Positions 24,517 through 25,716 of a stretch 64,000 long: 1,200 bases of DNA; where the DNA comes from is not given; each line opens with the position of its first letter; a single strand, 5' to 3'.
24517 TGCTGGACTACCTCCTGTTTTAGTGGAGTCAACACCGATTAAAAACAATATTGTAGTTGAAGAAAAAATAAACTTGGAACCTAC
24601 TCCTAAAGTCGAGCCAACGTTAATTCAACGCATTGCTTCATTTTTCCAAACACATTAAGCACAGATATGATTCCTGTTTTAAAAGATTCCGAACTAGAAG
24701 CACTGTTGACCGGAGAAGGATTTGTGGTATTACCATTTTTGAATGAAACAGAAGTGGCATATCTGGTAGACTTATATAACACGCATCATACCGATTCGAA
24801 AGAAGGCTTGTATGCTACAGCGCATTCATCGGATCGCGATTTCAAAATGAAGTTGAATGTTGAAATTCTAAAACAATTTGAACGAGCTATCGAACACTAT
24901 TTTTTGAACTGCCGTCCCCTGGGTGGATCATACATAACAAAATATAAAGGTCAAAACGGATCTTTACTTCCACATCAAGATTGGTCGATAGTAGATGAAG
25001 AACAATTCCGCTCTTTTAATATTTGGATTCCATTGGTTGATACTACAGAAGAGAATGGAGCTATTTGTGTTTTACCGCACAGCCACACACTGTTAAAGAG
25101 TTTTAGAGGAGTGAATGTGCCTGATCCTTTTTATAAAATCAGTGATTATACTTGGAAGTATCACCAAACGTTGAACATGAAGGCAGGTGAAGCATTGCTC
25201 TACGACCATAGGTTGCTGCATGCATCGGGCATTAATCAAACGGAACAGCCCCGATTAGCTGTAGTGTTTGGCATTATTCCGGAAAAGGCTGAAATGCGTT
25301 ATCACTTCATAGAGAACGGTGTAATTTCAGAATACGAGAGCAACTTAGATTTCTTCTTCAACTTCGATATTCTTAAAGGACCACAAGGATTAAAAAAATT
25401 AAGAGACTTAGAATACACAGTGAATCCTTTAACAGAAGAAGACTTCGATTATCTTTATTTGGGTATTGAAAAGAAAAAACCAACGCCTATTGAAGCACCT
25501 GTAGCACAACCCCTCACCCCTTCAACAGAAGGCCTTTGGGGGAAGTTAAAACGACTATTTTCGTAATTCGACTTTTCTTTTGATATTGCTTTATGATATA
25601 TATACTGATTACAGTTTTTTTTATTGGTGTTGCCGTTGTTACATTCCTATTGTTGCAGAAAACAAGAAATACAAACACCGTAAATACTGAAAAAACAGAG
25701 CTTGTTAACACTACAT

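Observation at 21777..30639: Six divergent PhyH-type Fe(II)/2OG dioxygenase paralogs built into one ABC-exporter glycan locus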

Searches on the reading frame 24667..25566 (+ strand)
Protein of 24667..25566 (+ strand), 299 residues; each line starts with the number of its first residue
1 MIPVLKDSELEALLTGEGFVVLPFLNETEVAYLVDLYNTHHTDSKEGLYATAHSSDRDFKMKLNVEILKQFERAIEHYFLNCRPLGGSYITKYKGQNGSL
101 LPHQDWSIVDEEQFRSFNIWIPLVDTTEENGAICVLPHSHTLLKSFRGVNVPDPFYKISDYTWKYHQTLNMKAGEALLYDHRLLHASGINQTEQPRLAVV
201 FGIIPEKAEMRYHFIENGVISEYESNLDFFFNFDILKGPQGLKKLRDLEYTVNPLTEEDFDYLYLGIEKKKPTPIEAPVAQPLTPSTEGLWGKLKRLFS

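Call 3: search_protein_families(library=pfam, proteins=[window:24667-25566:+], max_evalue=0.01)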
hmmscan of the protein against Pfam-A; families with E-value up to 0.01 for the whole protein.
window:24667-25566:+ (299 aa): 1 family
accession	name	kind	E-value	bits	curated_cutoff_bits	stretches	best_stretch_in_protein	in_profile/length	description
PF05721.19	PhyH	-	2.4e-21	77.4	22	1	79-197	78-212/213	Phytanoyl-CoA dioxygenase (PhyH)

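Call 9: search_protein_families(library=ncbifam, proteins=[window:24667-25566:+], max_evalue=0.001)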
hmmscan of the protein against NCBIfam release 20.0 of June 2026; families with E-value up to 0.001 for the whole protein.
window:24667-25566:+ (299 aa): 1 family
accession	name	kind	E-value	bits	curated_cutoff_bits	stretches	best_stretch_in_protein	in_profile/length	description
TIGR04324.1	SpoChoClust_2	subfamily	4.7e-07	29.6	150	1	103-199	114-208/248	sporadic carbohydrate cluster 2OG-Fe(II) oxygenase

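Call 10: find_encoding_contigs(protein=window:24667-25566:+, flank=10000, max_places=6)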
Protein window:24667-25566:+ (299 aa): 4 contigs read that carry it; 4 places shown.
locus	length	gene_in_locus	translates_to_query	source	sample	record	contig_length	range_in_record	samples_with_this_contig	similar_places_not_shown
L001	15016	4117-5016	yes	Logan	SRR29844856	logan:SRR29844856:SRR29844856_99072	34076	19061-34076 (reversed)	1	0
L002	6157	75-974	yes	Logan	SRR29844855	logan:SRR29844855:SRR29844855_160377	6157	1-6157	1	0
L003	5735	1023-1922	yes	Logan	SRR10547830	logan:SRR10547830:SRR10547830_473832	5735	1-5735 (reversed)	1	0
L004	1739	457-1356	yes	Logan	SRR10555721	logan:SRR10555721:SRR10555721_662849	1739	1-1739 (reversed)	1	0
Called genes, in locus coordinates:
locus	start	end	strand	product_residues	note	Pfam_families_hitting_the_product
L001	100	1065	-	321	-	PF01073:3Beta_HSD, PF01370:Epimerase, PF16363:GDP_Man_Dehyd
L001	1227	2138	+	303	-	PF05721:PhyH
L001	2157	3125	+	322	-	PF05721:PhyH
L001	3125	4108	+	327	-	PF05721:PhyH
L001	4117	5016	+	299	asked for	PF05721:PhyH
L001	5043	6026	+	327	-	PF01209:Ubie_methyltran, PF02353:CMAS, PF13489:Methyltransf_23, PF13649:Methyltransf_25, PF13847:Methyltransf_31, PF08241:Methyltransf_11, PF08242:Methyltransf_12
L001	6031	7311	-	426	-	PF00005:ABC_tran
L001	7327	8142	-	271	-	PF01061:ABC2_membrane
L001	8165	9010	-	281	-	PF05721:PhyH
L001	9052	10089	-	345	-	PF05721:PhyH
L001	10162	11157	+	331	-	PF01040:UbiA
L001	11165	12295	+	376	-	PF13439:Glyco_transf_4, PF13579:Glyco_trans_4_4 (weak), PF00534:Glycos_transf_1, PF13692:Glyco_trans_1_4, PF13524:Glyco_trans_1_2 (weak)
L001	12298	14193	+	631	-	PF13522:GATase_6, PF13537:GATase_7, PF00733:Asn_synthase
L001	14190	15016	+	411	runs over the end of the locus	-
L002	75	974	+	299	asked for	PF05721:PhyH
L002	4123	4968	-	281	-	PF05721:PhyH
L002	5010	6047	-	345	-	PF05721:PhyH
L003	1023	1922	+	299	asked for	PF05721:PhyH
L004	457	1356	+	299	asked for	PF05721:PhyH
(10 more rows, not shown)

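Call 13: find_homologous_proteins(query=window:24667-25566:+, max_evalue=0.00001)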
Query window:24667-25566:+ (299 aa): 292 proteins with E <= 0.00001 among 807 candidates; the best 120 are listed.
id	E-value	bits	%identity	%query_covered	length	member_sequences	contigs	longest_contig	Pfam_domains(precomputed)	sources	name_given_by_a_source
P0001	1.7e-199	679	99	100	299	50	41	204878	PF05721.20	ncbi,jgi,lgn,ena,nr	ncbi:MAG: phytanoyl-CoA dioxygenase family protein [Chitinophagales bacterium]|jgi:hypothetical prot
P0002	2.1e-157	541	78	100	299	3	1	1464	PF05721.20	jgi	jgi:hypothetical protein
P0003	2.3e-144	498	75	96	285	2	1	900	PF05721.20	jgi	jgi:hypothetical protein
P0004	1.1e-142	493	72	100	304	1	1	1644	PF05721.20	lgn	-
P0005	9.3e-125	434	65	100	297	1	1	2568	PF05721.20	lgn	-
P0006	2.0e-124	433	64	95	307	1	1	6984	PF05721.20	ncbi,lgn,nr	ncbi:MAG: glycosyl transferase family 2 [Bacteroidota bacterium]|nr:glycosyl transferase family 2 [B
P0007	5.2e-124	431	66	94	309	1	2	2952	PF05721.20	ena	-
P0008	3.5e-122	425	66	95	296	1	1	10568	PF05721.20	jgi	jgi:hypothetical protein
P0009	1.0e-120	420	63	93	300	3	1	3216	PF05721.20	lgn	-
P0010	1.3e-116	407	63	93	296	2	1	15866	PF05721.20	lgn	-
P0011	9.9e-116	404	61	98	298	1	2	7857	PF05721.20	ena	-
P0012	1.2e-115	404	60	100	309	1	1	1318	PF05721.20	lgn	-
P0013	1.0e-114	401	59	98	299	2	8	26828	PF05721.20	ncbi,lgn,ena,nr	ncbi:MAG: phytanoyl-CoA dioxygenase family protein [Bacteroidetes bacterium]|nr:phytanoyl-CoA dioxyg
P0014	3.1e-114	399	61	96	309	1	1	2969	PF05721.20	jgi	jgi:hypothetical protein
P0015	1.6e-113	397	64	89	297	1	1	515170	PF05721.20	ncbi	-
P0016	2.0e-113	397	59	94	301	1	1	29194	PF05721.20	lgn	-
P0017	5.2e-112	392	62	89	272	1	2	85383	PF05721.20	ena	-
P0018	1.9e-110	387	60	95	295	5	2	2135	PF05721.20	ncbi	-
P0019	4.6e-109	382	60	100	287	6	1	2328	PF05721.20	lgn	-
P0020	3.6e-108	379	61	88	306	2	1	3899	PF05721.20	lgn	-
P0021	8.9e-108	378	62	93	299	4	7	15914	PF05721.20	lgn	-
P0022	1.4e-105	371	59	88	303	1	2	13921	PF05721.20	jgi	jgi:hypothetical protein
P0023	1.8e-105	370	61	88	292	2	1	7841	PF05721.20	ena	-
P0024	1.4e-103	364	58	94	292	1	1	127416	PF05721.20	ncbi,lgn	-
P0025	1.5e-102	361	58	95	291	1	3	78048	PF05721.20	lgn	-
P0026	1.0e-100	355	54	95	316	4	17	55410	PF05721.20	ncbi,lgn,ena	-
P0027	8.1e-97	342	52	98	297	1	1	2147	PF05721.20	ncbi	-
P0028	2.5e-83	298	53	85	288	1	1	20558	PF05721.20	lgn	-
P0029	7.3e-83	296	54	87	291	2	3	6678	PF05721.20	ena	-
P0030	1.1e-82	296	52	82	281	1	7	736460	PF05721.20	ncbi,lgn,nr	ncbi:MAG: phytanoyl-CoA dioxygenase family protein [Chitinophagales bacterium]|nr:phytanoyl-CoA diox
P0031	1.5e-82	295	50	99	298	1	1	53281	PF05721.20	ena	-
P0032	1.2e-80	289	48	99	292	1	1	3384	PF05721.20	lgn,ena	-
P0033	1.4e-80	289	50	87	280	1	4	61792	PF05721.20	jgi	jgi:hypothetical protein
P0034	2.0e-80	288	50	89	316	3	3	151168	PF05721.20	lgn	-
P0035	2.0e-80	288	52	86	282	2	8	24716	PF05721.20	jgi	jgi:hypothetical protein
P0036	2.6e-80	288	51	88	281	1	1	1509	PF05721.20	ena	-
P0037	3.0e-80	288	51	87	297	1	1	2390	PF05721.20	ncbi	-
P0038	3.6e-80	287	53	86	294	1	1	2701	PF05721.20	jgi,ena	-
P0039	4.7e-80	287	48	97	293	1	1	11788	PF05721.20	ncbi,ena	-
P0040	2.2e-79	285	45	99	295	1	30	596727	PF05721.20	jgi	jgi:hypothetical protein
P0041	2.8e-79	284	51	83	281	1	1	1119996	PF05721.20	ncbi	-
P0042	3.0e-79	284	52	83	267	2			PF05721.20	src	-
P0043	3.2e-79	284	51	85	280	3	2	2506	PF05721.20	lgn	-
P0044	5.6e-79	283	51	85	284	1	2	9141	PF05721.20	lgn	-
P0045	8.9e-79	283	44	99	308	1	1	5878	PF05721.20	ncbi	-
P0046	1.1e-78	283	51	84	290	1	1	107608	PF05721.20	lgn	-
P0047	1.6e-78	282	45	100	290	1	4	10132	PF05721.20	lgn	-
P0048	1.7e-78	282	50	87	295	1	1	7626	PF05721.20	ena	-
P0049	3.1e-78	281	47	87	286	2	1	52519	PF05721.20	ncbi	-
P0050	3.6e-78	281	52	82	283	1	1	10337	PF05721.20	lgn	-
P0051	4.1e-78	281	49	82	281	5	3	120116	PF05721.20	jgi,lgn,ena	jgi:ectoine hydroxylase-related dioxygenase (phytanoyl-CoA dioxygenase family)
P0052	4.2e-78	281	51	86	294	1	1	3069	PF05721.20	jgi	jgi:hypothetical protein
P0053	4.4e-78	281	47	99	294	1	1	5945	PF05721.20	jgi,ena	jgi:hypothetical protein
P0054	4.4e-78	281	50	88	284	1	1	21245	PF05721.20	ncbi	-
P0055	4.4e-78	281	47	96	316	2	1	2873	PF05721.20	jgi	-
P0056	7.8e-78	280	49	86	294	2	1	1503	PF05721.20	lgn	-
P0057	7.8e-78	280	50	88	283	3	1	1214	PF05721.20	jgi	jgi:hypothetical protein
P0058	8.4e-78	280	52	86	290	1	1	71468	PF05721.20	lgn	-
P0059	8.4e-78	280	52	83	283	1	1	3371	PF05721.20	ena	-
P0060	8.6e-78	280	48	83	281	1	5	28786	PF05721.20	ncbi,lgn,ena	-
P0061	9.4e-78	279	49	83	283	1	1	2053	PF05721.20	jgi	jgi:hypothetical protein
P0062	9.9e-78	279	50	82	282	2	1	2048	PF05721.20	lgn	-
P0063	1.2e-77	279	54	80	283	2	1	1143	PF05721.20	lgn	-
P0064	1.5e-77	279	51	83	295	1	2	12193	PF05721.20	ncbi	-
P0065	1.6e-77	279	45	100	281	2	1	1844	PF05721.20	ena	-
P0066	2.0e-77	278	50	87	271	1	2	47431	PF05721.20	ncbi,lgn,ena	-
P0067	3.1e-77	278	48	85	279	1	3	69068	PF05721.20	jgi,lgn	jgi:ectoine hydroxylase-related dioxygenase (phytanoyl-CoA dioxygenase family)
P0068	3.9e-77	277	50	88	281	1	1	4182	PF05721.20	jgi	jgi:Phytanoyl-CoA dioxygenase (PhyH)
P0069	4.9e-77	277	49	89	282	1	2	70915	PF05721.20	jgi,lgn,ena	-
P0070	5.8e-77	277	52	85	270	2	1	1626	PF05721.20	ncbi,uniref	ncbi:phytanoyl-CoA dioxygenase family protein, partial [uncultured Mucilaginibacter sp.]|uniref:phyt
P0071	6.1e-77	277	49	83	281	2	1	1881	PF05721.20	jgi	-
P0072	7.5e-77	276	48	87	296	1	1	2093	PF05721.20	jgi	jgi:hypothetical protein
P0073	8.5e-77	276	48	83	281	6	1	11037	PF05721.20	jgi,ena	-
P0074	9.6e-77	276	47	96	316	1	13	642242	PF05721.20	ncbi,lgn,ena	-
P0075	1.0e-76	276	47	91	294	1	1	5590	PF05721.20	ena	-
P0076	1.1e-76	276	52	81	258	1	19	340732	PF05721.20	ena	-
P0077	1.2e-76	276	52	78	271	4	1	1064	PF05721.20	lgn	-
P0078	1.2e-76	276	49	91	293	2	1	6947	PF05721.20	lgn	-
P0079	1.4e-76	276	49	82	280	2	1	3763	PF05721.20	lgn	-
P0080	1.5e-76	276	49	87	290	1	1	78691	PF05721.20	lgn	-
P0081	2.1e-76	275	47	100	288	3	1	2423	PF05721.20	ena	-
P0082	2.8e-76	275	50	83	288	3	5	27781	PF05721.20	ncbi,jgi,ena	jgi:hypothetical protein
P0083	2.8e-76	275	47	85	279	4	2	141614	PF05721.20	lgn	-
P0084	3.0e-76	275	49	87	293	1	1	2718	PF05721.20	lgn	-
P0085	3.3e-76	274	49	88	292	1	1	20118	PF05721.20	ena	-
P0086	4.3e-76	274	48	90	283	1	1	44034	PF05721.20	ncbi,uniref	ncbi:unnamed protein product [Sphagnum jensenii]|uniref:Phytanoyl-CoA dioxygenase n=1 Tax=Sphagnum j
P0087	5.4e-76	274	42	100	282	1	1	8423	PF05721.20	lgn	-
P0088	5.6e-76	274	46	100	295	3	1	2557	PF05721.20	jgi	jgi:hypothetical protein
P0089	6.3e-76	273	50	86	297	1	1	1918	PF05721.20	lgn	-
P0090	6.5e-76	273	47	86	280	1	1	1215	PF05721.20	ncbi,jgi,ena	jgi:hypothetical protein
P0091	6.9e-76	273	48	83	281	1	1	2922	PF05721.20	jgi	jgi:hypothetical protein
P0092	8.5e-76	273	46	99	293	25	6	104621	PF05721.20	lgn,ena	-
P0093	9.7e-76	273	45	99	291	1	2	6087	PF05721.20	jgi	jgi:hypothetical protein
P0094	1.1e-75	273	48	88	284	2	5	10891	PF05721.20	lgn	-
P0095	1.2e-75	273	51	79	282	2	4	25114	PF05721.20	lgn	-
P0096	1.3e-75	272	51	83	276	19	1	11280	PF05721.20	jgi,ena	-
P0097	1.7e-75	272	49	77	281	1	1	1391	PF05721.20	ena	-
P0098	2.0e-75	272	51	82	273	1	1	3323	PF05721.20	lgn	-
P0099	2.1e-75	272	50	82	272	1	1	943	PF05721.20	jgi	-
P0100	2.2e-75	272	49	87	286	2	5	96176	PF05721.20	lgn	-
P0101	2.4e-75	272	48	83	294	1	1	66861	PF05721.20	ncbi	-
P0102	2.9e-75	271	50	86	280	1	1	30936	PF05721.20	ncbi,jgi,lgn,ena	jgi:hypothetical protein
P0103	3.3e-75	271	50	86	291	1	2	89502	PF05721.20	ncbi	-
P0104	3.7e-75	271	49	82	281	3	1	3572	PF05721.20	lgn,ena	-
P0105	3.8e-75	271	50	84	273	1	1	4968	PF05721.20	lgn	-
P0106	4.1e-75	271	44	99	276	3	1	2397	PF05721.20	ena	-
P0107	5.0e-75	270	48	91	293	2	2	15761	PF05721.20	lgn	-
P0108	5.3e-75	270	45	99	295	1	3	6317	PF05721.20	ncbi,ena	-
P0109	5.4e-75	270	51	84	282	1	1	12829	PF05721.20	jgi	jgi:hypothetical protein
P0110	5.5e-75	270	47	87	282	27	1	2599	PF05721.20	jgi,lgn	jgi:hypothetical protein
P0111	5.7e-75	270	50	82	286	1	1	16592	PF05721.20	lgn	-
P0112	5.9e-75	270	46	100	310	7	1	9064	PF05721.20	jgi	jgi:hypothetical protein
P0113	6.0e-75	270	47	88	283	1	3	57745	PF05721.20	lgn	-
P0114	6.1e-75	270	50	86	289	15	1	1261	PF05721.20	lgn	-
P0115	6.9e-75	270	50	80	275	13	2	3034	PF05721.20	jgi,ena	jgi:hypothetical protein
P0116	7.1e-75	270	45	99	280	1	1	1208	PF05721.20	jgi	-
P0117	7.2e-75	270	50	83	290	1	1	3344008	PF05721.20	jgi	jgi:hypothetical protein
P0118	8.0e-75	270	49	91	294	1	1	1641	PF05721.20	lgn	-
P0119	8.9e-75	270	43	100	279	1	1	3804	PF05721.20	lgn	-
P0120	9.8e-75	270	50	83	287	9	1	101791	PF05721.20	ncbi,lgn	-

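Call 15: find_related_loci(query=A2, collection=genome_contigs, flank=10000)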
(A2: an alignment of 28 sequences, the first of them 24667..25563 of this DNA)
Query A2 (299 aa) in genome_contigs; peptide patterns used: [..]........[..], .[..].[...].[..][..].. (x = any residue, [..] = any of these).
206 stretches matched a pattern; 141 encode a relative of the query (tblastn E <= 1e-3); the best 80 are kept; 80 distinct loci.
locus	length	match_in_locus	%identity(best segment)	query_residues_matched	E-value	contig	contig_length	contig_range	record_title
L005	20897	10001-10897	99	1-299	0e+0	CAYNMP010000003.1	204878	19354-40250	MAG TPA_asm: uncultured Chitinophagaceae bacterium isolate SRP199154_co2_124 genome assembly, contig: NODE_24_length_204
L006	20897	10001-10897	91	1-299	0e+0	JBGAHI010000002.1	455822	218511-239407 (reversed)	MAG: Chitinophagales bacterium isolate MAG_MBR_H125.23 MBRH125-23_opera_contig_144, whole genome shotgun sequence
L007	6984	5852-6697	64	2-285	6e-127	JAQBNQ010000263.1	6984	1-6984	MAG: Bacteroidota bacterium isolate RYN_297 scaffold_1167433, whole genome shotgun sequence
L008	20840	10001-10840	63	4-282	2e-117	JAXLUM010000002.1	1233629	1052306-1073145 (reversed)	MAG: Chitinophagales bacterium isolate STL-BAC30 C1.107.fa-2, whole genome shotgun sequence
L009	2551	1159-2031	59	2-294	3e-122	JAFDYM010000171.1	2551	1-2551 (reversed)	MAG: Bacteroidetes bacterium isolate SZAS-55 CK_MAG-10__171__length-2551, whole genome shotgun sequence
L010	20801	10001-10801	64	4-270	2e-116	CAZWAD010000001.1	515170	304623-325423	MAG TPA_asm: uncultured Chitinophaga sp. isolate SRP287453_co1_292 genome assembly, contig: NODE_2_length_515170_cov_10.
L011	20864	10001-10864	54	4-288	9e-104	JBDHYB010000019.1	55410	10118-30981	MAG: Chitinophagales bacterium isolate AS-MICRO-OLR.239 NODE_1523_length_55410_cov_6.369260, whole genome shotgun sequen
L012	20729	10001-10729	53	4-246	3e-87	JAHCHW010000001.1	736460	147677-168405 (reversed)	MAG: Chitinophagales bacterium isolate TGS_BAC7 BAC7_1, whole genome shotgun sequence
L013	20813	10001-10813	50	3-277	1e-86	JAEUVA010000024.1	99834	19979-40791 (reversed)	MAG: Chitinophagales bacterium isolate new MAG-369 k141_216751, whole genome shotgun sequence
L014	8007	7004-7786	54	1-260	8e-87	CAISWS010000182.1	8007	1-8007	MAG: uncultured Bacteroidetes bacterium isolate AM3_bin-0905 genome assembly, contig: bin-0905:182/527, whole genome sho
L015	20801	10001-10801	49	1-266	2e-85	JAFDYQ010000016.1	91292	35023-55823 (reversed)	MAG: Bacteroidetes bacterium isolate SZAS-59 LIN-388__16__length-91292, whole genome shotgun sequence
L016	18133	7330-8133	50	4-270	6e-85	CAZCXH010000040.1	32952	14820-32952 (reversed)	MAG TPA_asm: uncultured Chitinophagaceae bacterium isolate SRP173033_co3_70 genome assembly, contig: NODE_1417_length_32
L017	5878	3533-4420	44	4-299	1e-84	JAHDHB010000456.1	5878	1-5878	MAG: Saprospiraceae bacterium isolate MAG-6 RZ_36363, whole genome shotgun sequence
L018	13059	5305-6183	47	4-299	2e-84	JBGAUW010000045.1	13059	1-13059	MAG: Chitinophagales bacterium isolate MAG_MBR_H10.09 MBRH10-9_opera_contig_14680, whole genome shotgun sequence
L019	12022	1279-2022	52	4-250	8e-84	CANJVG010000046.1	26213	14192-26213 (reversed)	MAG: Bacteroidetes bacterium isolate RH-23may17-913 genome assembly, contig: RH-23may17-C13255, whole genome shotgun seq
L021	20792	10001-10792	50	4-266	1e-83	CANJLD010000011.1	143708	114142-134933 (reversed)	MAG: Bacteroidetes bacterium isolate RH-23may17-677 genome assembly, contig: RH-23may17-C686, whole genome shotgun seque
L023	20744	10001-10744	52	4-250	8e-83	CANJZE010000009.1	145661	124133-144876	MAG: Bacteroidetes bacterium isolate RH-26jul17-168 genome assembly, contig: RH-26jul17-C202, whole genome shotgun seque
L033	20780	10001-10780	50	4-263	3e-81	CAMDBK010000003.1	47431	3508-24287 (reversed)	MAG: Chitinophaga pinensis isolate MaH-04nov19-256 genome assembly, contig: MaH-04nov19-C1571, whole genome shotgun sequ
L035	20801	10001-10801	46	1-266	4e-81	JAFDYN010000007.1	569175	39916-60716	MAG: Bacteroidetes bacterium isolate SZAS-56 BACT-TMP-3__7__length-569175, whole genome shotgun sequence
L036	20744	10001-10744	50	1-248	6e-81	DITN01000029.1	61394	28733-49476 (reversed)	MAG TPA_asm: Bacteroidetes bacterium UBA6183 UBA6183_contig_110774, whole genome shotgun sequence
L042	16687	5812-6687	46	1-298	1e-79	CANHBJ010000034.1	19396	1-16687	MAG: Bacteroidetes bacterium isolate RE-16jun15-135 genome assembly, contig: RE-16jun15-C1697, whole genome shotgun sequ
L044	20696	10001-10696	49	12-243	8e-79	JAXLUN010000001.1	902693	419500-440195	MAG: Chitinophagales bacterium isolate STL-BAC31 C1.111.fa-1, whole genome shotgun sequence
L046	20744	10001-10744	51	1-248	2e-78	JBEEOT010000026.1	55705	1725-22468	MAG: Bacteroidota bacterium isolate deadrun_2019_sw_WHONDRS-S19S_0006_F_bin.3 scaffold_65, whole genome shotgun sequence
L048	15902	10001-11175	46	3-282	6e-78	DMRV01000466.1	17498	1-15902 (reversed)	MAG TPA_asm: Flavobacteriales bacterium isolate UBA10329 contig_35555, whole genome shotgun sequence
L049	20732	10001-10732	48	2-245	6e-78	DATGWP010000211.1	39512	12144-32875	MAG TPA_asm: Chitinophagales bacterium isolate SMAG_U10585 k141_47213, whole genome shotgun sequence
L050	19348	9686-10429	50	1-248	6e-78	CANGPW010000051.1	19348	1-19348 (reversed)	MAG: Bacteroidetes bacterium isolate RE-14apr17-15 genome assembly, contig: RE-14apr17-C2826, whole genome shotgun seque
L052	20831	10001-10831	44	4-299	4e-78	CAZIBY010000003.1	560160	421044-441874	MAG TPA_asm: uncultured Chitinophagaceae bacterium isolate binchicken_co284_129 genome assembly, contig: NODE_10_length_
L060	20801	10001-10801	45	4-270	8e-76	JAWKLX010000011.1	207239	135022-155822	MAG: Saprospiraceae bacterium isolate ABC1.32 ABC1.32.fa-11, whole genome shotgun sequence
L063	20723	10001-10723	47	2-242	4e-75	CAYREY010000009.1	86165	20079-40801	MAG TPA_asm: uncultured Chitinophaga sp. isolate SRP285395_co1_464 genome assembly, contig: NODE_275_length_86165_cov_21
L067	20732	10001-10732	49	4-247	2e-74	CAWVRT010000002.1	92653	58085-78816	MAG TPA_asm: uncultured Chitinophagales bacterium isolate ERR3589587_concoct_54 genome assembly, contig: ERZ7462733.120,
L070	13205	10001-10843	41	2-299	9e-74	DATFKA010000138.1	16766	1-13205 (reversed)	MAG TPA_asm: Saprospiraceae bacterium isolate SMAG_U9158 k141_270999, whole genome shotgun sequence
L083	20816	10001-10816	41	4-276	1e-67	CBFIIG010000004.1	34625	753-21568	MAG: Flavobacterium sp. isolate Co_bin_808_indper genome assembly, contig: Co_bin_808_indper_c4, whole genome shotgun se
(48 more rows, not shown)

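Call 19: search_solved_structures(query=A2, max_evalue=0.01)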
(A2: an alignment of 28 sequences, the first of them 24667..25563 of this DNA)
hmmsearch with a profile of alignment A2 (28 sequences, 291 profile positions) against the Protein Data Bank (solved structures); distinct sequences matched with E-value up to 0.01: 10.
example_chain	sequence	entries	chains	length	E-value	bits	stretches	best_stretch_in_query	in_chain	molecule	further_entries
9c9n_A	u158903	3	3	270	2.7e-09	39.8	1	86-202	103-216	Fe/2-OG dependent dioxygenase MysH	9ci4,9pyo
9pze_A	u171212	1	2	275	2.8e-09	39.7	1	86-202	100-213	Fe/2-OG dependent dioxygenase MysH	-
5ep9_A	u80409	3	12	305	3.1e-06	29.8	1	120-201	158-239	SnoN,Epimerase SnoN | SnoN,SnoN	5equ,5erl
5epa_A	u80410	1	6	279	3.1e-06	29.7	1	121-214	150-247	SnoK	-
2opw_A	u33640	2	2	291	2.9e-05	26.5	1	89-205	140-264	PHYHD1 protein | Phytanoyl-CoA dioxygenase domain-containing protein 1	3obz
6zyk_A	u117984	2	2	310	0.00056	22.3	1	100-201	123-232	Monooxygenase | Uncharacterized protein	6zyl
8zyb_E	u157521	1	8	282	0.00092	21.6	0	122-196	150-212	DhiD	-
2a1x_A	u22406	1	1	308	0.0011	21.3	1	122-201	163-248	Phytanoyl-CoA dioxygenase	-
5zm2_A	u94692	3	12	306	0.0017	20.7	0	119-201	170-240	Dioxygenase andA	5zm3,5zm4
7wpy_A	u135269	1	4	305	0.0017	20.7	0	119-201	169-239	Dioxygenase andA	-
